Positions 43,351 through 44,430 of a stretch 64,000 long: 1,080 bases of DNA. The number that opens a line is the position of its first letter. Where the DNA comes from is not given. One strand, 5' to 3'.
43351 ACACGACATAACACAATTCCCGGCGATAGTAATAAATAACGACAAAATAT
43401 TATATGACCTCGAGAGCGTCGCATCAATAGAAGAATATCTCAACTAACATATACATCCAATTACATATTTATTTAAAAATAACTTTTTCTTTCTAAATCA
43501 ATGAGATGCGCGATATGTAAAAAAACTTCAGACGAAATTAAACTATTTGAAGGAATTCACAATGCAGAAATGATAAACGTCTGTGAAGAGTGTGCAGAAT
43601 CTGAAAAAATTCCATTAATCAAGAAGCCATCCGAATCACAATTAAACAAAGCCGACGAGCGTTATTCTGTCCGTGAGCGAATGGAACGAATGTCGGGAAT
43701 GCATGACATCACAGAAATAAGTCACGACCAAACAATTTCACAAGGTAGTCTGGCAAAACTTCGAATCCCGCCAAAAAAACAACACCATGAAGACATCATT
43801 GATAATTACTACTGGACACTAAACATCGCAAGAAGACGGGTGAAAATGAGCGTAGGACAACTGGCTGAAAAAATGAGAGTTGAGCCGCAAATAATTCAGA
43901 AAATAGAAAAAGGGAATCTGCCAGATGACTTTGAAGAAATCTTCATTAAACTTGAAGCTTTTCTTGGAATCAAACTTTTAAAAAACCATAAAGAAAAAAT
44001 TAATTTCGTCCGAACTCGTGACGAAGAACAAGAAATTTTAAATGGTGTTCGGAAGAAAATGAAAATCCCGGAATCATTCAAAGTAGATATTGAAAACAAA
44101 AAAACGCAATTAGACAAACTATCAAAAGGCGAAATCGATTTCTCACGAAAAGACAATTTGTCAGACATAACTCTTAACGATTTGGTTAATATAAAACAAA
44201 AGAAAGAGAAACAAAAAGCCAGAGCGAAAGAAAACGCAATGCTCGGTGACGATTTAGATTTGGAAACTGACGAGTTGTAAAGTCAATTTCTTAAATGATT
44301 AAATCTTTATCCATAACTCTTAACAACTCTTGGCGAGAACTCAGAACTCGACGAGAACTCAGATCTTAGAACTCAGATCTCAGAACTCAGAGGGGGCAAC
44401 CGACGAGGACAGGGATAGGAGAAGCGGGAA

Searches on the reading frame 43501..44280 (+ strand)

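Call 61: search_protein_families(library=pfam, proteins=[window:43501-44280:+], max_evalue=0.001)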
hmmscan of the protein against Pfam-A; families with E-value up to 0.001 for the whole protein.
window:43501-44280:+ (259 aa): 1 family
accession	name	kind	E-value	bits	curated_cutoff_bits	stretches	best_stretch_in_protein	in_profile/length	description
PF13413.12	HTH_25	-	0.00027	21.1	24.6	1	107-140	2-35/62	Helix-turn-helix domain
